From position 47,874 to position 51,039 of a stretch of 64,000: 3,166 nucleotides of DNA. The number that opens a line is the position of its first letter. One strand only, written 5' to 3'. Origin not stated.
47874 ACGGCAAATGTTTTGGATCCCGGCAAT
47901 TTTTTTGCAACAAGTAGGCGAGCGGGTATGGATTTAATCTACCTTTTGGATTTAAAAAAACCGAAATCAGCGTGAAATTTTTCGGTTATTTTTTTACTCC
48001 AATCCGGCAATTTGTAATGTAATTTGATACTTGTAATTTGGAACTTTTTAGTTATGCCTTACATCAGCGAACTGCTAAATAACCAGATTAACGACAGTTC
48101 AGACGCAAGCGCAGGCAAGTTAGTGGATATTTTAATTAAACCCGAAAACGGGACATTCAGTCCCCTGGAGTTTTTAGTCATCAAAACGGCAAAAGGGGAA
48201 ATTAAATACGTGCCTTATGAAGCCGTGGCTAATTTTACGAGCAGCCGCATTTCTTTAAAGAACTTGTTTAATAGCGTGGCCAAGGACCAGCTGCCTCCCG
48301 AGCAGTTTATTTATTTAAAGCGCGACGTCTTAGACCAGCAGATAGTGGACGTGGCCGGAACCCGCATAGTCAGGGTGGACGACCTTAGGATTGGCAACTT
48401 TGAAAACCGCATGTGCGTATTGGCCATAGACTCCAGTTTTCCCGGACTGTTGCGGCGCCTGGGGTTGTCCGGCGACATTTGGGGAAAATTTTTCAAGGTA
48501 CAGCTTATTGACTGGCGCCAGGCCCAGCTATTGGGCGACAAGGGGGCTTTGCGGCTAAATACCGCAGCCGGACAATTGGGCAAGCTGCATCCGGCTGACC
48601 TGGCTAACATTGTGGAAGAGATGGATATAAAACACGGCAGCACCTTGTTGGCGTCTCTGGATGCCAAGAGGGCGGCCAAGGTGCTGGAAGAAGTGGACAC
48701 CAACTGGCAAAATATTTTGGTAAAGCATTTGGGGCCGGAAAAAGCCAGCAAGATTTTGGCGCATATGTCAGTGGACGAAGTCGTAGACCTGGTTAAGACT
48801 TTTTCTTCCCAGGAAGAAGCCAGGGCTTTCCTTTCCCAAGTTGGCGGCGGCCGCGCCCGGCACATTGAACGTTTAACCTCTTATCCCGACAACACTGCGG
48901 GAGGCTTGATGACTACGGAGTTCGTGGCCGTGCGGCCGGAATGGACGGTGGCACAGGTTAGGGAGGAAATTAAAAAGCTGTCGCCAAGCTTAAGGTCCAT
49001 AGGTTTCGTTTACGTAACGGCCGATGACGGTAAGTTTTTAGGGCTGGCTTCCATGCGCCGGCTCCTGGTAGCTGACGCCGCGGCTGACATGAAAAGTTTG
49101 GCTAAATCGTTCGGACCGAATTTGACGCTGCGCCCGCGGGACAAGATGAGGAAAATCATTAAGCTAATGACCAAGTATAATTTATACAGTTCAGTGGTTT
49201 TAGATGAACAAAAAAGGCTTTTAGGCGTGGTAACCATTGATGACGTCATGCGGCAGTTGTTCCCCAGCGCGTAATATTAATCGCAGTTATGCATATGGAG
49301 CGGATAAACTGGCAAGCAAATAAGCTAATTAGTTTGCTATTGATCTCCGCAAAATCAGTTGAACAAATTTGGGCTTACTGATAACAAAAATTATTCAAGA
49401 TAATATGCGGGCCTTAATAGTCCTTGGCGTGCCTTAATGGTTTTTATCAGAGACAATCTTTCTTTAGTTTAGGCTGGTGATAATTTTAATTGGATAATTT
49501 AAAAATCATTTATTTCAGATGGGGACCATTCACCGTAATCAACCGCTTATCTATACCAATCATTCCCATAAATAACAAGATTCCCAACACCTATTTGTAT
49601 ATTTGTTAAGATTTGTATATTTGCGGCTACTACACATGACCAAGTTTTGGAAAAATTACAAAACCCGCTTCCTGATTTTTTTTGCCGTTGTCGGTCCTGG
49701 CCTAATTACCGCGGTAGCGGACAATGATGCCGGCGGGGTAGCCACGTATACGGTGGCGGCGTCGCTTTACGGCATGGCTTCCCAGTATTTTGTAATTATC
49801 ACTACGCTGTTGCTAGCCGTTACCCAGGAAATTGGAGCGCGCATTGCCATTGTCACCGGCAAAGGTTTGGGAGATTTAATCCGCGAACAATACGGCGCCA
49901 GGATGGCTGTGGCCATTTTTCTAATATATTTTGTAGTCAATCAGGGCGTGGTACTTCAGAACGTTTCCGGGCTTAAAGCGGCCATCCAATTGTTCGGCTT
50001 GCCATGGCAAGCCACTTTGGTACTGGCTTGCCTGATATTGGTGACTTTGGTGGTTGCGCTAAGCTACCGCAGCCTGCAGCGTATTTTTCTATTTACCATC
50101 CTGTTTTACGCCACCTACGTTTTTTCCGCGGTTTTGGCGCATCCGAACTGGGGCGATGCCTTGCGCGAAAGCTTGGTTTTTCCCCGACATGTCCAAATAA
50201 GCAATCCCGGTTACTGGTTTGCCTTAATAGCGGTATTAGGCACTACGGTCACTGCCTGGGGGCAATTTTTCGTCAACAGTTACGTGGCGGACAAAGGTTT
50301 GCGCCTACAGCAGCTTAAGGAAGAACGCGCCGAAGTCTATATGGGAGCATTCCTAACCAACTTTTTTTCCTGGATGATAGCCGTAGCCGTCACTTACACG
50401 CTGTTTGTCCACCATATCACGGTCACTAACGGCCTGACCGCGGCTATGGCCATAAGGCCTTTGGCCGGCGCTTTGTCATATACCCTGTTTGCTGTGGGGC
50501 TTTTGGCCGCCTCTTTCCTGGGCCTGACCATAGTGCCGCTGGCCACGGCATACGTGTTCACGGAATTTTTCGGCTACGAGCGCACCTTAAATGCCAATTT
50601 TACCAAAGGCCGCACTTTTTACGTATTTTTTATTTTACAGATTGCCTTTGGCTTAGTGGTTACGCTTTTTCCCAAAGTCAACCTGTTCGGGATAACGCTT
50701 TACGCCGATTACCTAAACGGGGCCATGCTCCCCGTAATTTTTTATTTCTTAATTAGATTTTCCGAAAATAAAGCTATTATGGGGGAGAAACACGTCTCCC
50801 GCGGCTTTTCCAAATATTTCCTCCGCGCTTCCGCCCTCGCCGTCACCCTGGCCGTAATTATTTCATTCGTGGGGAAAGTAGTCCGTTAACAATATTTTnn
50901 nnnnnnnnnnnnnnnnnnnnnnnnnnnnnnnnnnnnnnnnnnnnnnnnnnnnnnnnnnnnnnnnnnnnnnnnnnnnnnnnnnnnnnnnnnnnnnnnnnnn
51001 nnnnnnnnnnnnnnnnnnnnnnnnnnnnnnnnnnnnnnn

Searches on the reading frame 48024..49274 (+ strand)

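Call 4: search_protein_families(library=pfam, proteins=[window:48024-49274:+], max_evalue=1)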
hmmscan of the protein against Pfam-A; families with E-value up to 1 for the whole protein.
window:48024-49274:+ (416 aa): 5 families
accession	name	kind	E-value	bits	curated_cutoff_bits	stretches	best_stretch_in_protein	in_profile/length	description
PF03448.22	MgtE_N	-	6.4e-19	68.8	25.9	1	188-290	1-102/102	MgtE intracellular N domain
PF00571.33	CBS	-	1.3e-17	64.2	24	2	367-412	10-55/57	CBS domain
PF14841.11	FliG_M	-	0.00085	19.9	25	0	193-234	4-45/76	FliG middle domain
PF14842.11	FliG_N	-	0.001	20.1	25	1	231-262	10-41/104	FliG N-terminal domain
PF05239.21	PRC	-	0.0012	19.3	21.2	1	13-68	5-59/78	PRC-barrel domain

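Call 65: search_protein_families(library=ncbifam, proteins=[window:48024-49274:+], max_evalue=0.00001)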
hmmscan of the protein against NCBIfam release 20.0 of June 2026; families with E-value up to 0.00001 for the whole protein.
window:48024-49274:+ (416 aa): 2 families
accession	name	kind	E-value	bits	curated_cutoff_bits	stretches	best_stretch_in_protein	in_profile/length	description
TIGR00400.1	mgtE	equivalog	4.7e-35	121.2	232.75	1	183-409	25-248/450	magnesium transporter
NF053603.1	HhpR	exception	5.3e-08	32.4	520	1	324-411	31-116/282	CBS domain-containing high hydrostatic pressure regulator HhpR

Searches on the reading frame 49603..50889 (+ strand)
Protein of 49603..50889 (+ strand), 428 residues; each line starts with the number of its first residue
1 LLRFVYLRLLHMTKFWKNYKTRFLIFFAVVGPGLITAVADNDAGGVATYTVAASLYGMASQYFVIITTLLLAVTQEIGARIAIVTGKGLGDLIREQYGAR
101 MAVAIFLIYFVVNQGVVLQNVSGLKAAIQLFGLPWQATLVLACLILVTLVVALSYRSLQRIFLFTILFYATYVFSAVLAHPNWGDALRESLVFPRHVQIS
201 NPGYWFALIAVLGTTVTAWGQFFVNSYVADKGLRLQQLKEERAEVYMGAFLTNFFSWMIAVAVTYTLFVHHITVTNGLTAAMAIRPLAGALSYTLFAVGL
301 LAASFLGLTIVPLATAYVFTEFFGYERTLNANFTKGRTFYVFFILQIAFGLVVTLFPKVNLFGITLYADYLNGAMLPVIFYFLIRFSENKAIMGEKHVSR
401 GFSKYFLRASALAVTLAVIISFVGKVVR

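Call 4: search_protein_families(library=pfam, proteins=[window:49603-50889:+], max_evalue=1)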
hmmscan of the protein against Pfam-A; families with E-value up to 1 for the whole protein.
window:49603-50889:+ (428 aa): 1 family
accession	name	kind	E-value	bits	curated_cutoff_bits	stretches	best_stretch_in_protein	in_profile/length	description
PF01566.24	Nramp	-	1e-57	196.2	29.8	1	46-399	1-356/357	Natural resistance-associated macrophage protein-like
